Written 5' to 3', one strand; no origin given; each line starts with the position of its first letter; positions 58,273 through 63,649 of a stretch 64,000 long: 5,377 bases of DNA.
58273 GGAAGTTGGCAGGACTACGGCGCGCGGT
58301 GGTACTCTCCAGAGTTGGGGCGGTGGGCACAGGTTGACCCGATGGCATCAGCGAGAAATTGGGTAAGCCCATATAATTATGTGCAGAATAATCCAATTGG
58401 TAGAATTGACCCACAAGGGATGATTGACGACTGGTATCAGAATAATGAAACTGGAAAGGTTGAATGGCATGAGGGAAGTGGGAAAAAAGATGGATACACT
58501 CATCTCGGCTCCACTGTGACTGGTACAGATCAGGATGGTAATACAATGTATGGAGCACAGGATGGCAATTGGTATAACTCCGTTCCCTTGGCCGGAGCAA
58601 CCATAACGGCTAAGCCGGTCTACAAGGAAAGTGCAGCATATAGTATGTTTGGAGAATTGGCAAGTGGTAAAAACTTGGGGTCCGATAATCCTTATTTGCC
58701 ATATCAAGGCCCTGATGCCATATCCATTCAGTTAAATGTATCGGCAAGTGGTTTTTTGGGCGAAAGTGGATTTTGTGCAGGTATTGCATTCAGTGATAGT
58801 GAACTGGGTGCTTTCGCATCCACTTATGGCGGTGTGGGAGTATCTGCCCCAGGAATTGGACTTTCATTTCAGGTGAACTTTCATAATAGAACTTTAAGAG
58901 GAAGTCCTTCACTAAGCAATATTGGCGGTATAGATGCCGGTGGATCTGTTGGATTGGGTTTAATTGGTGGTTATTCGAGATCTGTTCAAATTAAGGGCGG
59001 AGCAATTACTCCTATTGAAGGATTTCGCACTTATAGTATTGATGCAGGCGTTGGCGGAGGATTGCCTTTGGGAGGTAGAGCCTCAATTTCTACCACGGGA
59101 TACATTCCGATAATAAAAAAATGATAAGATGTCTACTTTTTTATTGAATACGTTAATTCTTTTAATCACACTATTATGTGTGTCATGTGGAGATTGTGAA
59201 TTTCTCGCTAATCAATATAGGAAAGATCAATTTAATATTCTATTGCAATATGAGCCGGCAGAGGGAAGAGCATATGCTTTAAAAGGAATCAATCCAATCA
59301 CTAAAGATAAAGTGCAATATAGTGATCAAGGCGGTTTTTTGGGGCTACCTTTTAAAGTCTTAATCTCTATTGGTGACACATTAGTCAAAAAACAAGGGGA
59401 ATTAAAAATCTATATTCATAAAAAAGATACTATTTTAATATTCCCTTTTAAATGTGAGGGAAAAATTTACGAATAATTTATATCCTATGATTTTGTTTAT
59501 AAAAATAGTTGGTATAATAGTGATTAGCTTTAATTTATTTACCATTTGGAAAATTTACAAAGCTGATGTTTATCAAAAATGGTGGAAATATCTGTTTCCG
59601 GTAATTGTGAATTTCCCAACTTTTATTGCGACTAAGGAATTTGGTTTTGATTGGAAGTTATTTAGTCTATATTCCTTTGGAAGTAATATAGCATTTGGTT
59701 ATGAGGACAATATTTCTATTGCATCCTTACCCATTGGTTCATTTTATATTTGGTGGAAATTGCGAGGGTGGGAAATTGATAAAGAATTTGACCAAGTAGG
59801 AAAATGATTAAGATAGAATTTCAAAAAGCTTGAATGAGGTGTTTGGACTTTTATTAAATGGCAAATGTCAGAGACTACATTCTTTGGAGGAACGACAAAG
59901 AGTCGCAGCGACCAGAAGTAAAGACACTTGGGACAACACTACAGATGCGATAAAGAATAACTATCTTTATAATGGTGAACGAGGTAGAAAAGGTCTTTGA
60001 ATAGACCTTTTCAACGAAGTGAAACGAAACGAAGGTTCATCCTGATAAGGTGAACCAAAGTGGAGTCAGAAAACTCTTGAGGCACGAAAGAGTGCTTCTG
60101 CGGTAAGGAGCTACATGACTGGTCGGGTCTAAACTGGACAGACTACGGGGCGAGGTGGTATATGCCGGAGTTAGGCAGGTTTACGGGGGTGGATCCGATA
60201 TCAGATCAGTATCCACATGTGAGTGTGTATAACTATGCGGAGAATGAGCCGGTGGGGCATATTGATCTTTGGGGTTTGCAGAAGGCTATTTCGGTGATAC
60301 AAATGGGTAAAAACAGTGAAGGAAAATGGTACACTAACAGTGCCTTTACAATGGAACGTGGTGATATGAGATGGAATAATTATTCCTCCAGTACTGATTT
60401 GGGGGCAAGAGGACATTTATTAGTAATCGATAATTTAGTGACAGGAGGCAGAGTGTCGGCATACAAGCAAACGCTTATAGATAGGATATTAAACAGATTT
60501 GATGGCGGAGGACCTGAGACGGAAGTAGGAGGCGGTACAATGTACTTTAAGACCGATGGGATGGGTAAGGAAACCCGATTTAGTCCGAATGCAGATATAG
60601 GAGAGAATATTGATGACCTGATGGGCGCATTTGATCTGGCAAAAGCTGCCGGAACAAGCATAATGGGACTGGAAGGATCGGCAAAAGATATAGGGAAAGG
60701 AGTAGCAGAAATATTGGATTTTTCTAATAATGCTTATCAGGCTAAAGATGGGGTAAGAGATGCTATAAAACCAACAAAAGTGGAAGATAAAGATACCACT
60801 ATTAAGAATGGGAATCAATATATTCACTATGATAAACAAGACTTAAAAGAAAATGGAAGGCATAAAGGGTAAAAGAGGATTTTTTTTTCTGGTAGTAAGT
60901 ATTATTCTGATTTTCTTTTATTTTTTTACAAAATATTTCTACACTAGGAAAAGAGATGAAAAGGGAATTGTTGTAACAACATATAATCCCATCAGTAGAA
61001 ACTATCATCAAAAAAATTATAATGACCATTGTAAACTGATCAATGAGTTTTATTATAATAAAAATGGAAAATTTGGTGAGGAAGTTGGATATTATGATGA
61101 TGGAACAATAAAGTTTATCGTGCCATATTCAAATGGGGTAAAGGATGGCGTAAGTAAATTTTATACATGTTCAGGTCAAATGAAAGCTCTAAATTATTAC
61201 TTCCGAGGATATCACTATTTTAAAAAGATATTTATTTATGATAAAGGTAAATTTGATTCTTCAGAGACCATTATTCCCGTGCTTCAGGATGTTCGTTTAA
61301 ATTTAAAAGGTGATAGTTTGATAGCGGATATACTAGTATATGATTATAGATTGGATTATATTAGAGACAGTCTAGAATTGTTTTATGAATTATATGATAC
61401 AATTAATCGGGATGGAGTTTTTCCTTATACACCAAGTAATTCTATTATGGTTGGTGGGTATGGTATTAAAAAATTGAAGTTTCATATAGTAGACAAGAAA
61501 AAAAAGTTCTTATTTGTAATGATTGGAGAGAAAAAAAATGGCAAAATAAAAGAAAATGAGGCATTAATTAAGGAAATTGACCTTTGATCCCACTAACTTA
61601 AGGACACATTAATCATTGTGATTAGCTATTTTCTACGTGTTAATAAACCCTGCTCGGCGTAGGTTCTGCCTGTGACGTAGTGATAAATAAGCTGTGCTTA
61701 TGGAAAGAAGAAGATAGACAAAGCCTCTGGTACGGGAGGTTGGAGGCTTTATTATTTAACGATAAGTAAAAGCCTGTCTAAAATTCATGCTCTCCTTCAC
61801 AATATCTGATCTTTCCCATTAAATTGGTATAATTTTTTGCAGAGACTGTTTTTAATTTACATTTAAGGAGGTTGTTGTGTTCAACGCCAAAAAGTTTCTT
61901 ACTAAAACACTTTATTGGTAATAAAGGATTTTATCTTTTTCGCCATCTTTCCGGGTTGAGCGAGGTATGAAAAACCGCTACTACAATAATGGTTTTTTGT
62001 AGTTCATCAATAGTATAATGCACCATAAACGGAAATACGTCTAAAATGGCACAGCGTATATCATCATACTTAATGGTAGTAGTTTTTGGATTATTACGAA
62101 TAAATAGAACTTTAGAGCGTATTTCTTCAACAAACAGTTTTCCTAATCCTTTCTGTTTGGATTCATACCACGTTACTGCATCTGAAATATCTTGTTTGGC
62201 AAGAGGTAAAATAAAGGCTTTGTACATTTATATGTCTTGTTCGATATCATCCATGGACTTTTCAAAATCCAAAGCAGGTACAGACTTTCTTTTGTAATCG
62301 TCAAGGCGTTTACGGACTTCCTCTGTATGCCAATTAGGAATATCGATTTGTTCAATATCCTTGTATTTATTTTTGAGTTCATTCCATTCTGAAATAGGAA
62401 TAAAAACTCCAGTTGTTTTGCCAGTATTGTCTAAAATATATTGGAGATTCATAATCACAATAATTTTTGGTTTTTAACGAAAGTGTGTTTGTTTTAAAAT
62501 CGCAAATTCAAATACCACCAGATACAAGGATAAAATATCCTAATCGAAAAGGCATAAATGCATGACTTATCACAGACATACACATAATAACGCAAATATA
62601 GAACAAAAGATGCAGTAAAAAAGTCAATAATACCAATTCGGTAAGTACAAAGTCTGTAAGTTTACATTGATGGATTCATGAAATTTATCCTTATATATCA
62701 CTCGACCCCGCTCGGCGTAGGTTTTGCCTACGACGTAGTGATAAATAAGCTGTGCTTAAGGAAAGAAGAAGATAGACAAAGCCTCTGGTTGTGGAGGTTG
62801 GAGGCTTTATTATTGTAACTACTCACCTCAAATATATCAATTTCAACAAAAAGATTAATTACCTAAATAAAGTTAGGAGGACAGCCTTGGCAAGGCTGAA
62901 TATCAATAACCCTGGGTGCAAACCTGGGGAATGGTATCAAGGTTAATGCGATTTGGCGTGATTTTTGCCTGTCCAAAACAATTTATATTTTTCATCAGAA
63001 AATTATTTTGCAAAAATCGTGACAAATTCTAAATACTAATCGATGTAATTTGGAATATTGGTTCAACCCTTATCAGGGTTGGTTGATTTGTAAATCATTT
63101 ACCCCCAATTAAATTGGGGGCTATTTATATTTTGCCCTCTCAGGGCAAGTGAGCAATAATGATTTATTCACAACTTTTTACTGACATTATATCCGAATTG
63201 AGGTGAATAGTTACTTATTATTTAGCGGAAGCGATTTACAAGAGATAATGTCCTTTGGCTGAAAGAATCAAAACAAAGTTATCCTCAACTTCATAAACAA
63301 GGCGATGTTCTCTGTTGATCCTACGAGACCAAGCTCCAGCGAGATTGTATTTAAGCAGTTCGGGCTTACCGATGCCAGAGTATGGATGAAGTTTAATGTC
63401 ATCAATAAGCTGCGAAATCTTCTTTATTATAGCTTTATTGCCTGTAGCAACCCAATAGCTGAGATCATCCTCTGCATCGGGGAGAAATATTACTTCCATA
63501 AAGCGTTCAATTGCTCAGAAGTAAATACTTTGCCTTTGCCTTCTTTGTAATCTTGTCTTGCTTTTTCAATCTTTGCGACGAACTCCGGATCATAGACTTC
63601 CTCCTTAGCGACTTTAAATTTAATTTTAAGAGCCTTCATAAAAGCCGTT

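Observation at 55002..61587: Detached array of three RHS orphan toxin-immunity cassettes with no full-length rhs gene in view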

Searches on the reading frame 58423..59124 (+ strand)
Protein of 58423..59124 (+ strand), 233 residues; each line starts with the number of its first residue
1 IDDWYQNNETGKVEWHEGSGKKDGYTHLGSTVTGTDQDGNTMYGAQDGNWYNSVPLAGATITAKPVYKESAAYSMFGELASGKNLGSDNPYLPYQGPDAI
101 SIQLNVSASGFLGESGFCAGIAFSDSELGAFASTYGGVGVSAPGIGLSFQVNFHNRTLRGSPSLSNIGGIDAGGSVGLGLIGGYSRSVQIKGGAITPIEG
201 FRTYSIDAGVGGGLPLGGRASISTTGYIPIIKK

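Call 39: search_protein_families(library=pfam, proteins=[window:58423-59124:+], max_evalue=10)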
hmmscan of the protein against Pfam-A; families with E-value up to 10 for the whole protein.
window:58423-59124:+ (233 aa): 0 families

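Call 48: search_protein_representatives(protein=window:58423-59121:+)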
Query: 233 residues. Proteins with E-value up to 0.001 (for the whole library): 30; up to 1e-10: 9; up to 1e-30: 4. The best 30 are listed.
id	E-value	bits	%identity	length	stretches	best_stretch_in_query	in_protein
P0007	3.5e-57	210.3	54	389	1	3-225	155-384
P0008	1.1e-52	195.6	58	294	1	1-228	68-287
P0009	1.0e-46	176.1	48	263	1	3-229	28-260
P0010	1.8e-38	149.0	63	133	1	103-233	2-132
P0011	3.5e-23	99.0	62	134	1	132-229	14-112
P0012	1.1e-18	84.3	36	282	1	2-209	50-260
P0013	2.5e-18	83.1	53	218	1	1-132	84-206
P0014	1.8e-12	63.9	37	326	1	26-223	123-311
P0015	2.0e-11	60.5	40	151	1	96-223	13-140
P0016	6.4e-10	55.6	37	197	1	36-225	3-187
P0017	1.4e-09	54.5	49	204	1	38-108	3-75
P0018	1.1e-08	51.5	28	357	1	19-211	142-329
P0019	1.9e-08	50.7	40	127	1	90-179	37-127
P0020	5.0e-08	49.4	35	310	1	3-219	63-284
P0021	1.4e-07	47.9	38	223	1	24-145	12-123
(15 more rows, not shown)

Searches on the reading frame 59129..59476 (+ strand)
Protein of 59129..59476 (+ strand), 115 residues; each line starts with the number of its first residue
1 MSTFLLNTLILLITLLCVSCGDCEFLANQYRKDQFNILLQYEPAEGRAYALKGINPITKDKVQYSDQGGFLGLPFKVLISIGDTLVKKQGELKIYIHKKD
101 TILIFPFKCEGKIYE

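Call 3: search_protein_families(library=pfam, proteins=[window:59129-59476:+], max_evalue=0.1)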
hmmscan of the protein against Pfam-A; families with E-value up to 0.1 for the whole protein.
window:59129-59476:+ (115 aa): 1 family
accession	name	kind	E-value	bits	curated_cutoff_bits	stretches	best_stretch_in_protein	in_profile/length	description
PF03587.19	EMG1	-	0.058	13.3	28.2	1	75-104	54-83/197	EMG1/NEP1 methyltransferase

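Call 4: search_protein_families(library=ncbifam, proteins=[window:59129-59476:+], max_evalue=0.1)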
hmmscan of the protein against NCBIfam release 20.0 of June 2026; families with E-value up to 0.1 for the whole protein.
window:59129-59476:+ (115 aa): 0 families

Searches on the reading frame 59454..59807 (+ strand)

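Call 3: search_protein_families(library=pfam, proteins=[window:59454-59807:+], max_evalue=0.1)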
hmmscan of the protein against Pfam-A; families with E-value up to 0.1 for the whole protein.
window:59454-59807:+ (117 aa): 0 families

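Call 4: search_protein_families(library=ncbifam, proteins=[window:59454-59807:+], max_evalue=0.1)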
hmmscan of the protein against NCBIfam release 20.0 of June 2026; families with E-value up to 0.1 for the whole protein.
window:59454-59807:+ (117 aa): 1 family
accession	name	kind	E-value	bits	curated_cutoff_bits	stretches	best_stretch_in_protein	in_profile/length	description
TIGR02625.1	YiiL_rotase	equivalog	0.057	13.8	99.6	1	33-52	64-83/102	L-rhamnose mutarotase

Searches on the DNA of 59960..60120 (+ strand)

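Call 77: search_dna_similar(query=window:59960-60120:+, collection=plasmids, mode=distant, max_evalue=0.01, max_rows=10)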
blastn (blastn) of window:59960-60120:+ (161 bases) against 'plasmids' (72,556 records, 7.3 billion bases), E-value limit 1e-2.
No match.

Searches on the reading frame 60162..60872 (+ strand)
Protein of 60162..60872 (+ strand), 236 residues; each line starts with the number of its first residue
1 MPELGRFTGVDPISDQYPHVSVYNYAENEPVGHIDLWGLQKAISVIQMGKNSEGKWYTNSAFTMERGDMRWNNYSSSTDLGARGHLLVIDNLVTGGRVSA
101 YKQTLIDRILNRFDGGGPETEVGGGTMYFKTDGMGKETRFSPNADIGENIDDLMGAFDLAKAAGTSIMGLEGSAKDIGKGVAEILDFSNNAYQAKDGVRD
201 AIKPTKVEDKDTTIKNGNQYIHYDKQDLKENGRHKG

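Call 3: search_protein_families(library=pfam, proteins=[window:60162-60872:+], max_evalue=0.1)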
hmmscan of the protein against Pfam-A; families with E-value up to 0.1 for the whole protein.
window:60162-60872:+ (236 aa): 0 families

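Call 4: search_protein_families(library=ncbifam, proteins=[window:60162-60872:+], max_evalue=0.1)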
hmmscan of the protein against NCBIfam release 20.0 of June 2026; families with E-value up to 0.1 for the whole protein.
window:60162-60872:+ (236 aa): 1 family
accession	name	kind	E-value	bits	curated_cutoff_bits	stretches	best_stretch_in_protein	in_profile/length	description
TIGR03696.1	Rhs_assc_core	domain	3.1e-06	27.6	32.5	1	2-39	40-76/76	RHS repeat-associated core domain-containing protein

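Call 39: search_protein_families(library=pfam, proteins=[window:60279-60872:+], max_evalue=10)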
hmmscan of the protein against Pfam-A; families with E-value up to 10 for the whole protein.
window:60279-60872:+ (197 aa): 1 family
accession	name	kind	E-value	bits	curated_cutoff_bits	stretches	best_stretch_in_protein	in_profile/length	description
PF22239.2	DUF6947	-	0.11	13.1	27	1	23-55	5-37/134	Domain of unknown function (DUF6947)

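Call 73: predict_structure(alignment_id=A6)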
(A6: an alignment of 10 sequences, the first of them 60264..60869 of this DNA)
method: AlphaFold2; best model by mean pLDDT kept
length: 202 residues; sequences in the alignment: 10
mean_pLDDT: 33.7   pTM: 0.19
mean pLDDT of the five models: 33.7, 32.8, 32.5, 30.9, 29.4
residues with pLDDT >= 90: 0; 70-90: 0; 50-70: 1; < 50: 201
segments of 3 or more residues with pLDDT < 50: 1-138, 140-202
pLDDT, mean of each block of 10 residues (from residue 1): 28 35 36 34 31 33 29 35 29 29 33 36 34 41 42 35 30 32 32 38 34
secondary structure, 60 per line:
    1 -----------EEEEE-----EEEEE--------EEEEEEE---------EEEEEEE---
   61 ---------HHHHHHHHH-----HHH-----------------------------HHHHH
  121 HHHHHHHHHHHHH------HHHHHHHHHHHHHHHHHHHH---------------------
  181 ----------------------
elements in order: E12-16 E22-26 E35-41 E51-57 H70-78 H116-133 H140-159

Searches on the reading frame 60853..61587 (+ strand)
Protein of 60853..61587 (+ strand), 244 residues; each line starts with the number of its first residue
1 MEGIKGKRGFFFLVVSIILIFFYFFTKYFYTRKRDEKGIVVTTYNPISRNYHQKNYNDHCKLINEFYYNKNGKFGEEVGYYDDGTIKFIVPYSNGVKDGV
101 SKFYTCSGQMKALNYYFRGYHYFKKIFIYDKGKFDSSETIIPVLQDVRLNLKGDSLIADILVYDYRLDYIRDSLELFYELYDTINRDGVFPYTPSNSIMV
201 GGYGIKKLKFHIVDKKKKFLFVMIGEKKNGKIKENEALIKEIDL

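Call 3: search_protein_families(library=pfam, proteins=[window:60853-61587:+], max_evalue=0.1)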
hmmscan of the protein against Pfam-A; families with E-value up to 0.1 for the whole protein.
window:60853-61587:+ (244 aa): 1 family
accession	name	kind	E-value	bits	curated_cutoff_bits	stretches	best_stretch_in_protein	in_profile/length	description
PF12273.13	RCR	-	0.0069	17.6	27.8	1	12-86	4-82/117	Chitin synthesis regulation, resistance to Congo red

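Call 4: search_protein_families(library=ncbifam, proteins=[window:60853-61587:+], max_evalue=0.1)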
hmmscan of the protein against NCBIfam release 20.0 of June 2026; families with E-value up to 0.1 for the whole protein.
window:60853-61587:+ (244 aa): 0 families

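Call 39: search_protein_families(library=pfam, proteins=[window:60853-61587:+], max_evalue=10)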
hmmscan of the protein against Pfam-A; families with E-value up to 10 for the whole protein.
window:60853-61587:+ (244 aa): 2 families
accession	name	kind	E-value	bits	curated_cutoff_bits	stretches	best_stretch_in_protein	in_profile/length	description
PF12273.13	RCR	-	0.0069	17.6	27.8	1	12-86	4-82/117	Chitin synthesis regulation, resistance to Congo red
PF07661.19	MORN_2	-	0.2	12.4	29.6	1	75-94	3-22/22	MORN repeat variant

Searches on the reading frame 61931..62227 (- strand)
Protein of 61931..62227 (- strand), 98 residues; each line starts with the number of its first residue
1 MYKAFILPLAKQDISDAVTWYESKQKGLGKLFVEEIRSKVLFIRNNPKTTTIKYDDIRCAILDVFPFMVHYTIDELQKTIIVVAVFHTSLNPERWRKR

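Call 39: search_protein_families(library=pfam, proteins=[window:61931-62227:-], max_evalue=10)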
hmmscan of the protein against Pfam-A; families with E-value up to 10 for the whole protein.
window:61931-62227:- (98 aa): 1 family
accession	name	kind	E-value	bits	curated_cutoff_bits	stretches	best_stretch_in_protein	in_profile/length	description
PF05016.21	ParE_toxin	-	5.3e-07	30.6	23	1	7-89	4-86/89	ParE toxin of type II toxin-antitoxin system, parDE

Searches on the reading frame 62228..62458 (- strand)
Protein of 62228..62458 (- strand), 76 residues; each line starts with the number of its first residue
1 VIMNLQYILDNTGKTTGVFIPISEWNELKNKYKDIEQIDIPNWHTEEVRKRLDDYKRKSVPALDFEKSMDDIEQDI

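Call 39: search_protein_families(library=pfam, proteins=[window:62228-62458:-], max_evalue=10)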
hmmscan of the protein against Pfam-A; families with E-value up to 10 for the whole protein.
window:62228-62458:- (76 aa): 3 families
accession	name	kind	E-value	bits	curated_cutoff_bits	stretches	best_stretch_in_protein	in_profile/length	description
PF09720.15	Unstab_antitox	-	3.1e-05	24.3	23.3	1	36-66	21-52/54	Putative addiction module component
PF18506.7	RelB-like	-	0.0028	17.9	27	1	4-29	3-28/62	RelB Antitoxin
PF22096.1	TagH_C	-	0.063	14.3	27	1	4-36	50-82/107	Teichoic acid transporter subunit TagH C-terminal domain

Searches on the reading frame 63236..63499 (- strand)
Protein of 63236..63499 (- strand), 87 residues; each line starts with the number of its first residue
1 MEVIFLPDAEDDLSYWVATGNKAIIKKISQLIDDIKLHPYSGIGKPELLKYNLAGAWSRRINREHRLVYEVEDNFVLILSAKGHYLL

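Call 13: find_encoding_contigs(protein=window:63236-63499:-, flank=10000, max_places=6)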
Protein window:63236-63499:- (87 aa): 22 contigs read that carry it; 6 places shown.
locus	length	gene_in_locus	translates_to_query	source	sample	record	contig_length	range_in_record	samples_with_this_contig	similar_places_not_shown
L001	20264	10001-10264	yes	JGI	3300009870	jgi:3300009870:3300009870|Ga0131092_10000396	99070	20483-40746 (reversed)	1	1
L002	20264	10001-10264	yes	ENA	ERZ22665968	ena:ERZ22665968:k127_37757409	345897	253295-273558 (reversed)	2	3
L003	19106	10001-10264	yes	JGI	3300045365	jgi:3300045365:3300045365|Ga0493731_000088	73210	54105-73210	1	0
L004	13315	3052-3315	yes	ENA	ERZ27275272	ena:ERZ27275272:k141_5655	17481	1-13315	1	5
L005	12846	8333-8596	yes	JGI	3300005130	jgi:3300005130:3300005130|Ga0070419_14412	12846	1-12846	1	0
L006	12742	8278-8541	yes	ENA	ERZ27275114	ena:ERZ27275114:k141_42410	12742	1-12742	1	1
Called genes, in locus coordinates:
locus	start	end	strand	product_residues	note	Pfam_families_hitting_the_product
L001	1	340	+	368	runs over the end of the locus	PF01656:CbiA (weak), PF13500:AAA_26, PF07085:DRTGG (weak)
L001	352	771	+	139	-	PF12869:tRNA_anti-like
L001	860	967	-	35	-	-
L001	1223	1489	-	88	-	-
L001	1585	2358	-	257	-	PF00795:CN_hydrolase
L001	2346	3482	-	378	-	PF00155:Aminotran_1_2, PF00266:Aminotran_5 (weak), PF01041:DegT_DnrJ_EryC1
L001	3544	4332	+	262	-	PF02872:5_nucleotid_C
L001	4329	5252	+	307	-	PF00149:Metallophos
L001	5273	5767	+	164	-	PF05163:DinB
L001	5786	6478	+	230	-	PF03167:UDG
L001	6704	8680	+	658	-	PF03571:Peptidase_M49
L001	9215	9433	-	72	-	-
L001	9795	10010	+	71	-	PF10884:DUF2683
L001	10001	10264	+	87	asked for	PF05016:ParE_toxin (weak), PF06769:YoeB_toxin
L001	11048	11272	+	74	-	-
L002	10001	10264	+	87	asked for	PF05016:ParE_toxin (weak), PF06769:YoeB_toxin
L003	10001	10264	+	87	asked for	PF05016:ParE_toxin (weak), PF06769:YoeB_toxin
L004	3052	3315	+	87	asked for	PF05016:ParE_toxin (weak), PF06769:YoeB_toxin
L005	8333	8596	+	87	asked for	PF05016:ParE_toxin (weak), PF06769:YoeB_toxin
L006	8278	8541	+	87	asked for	PF05016:ParE_toxin (weak), PF06769:YoeB_toxin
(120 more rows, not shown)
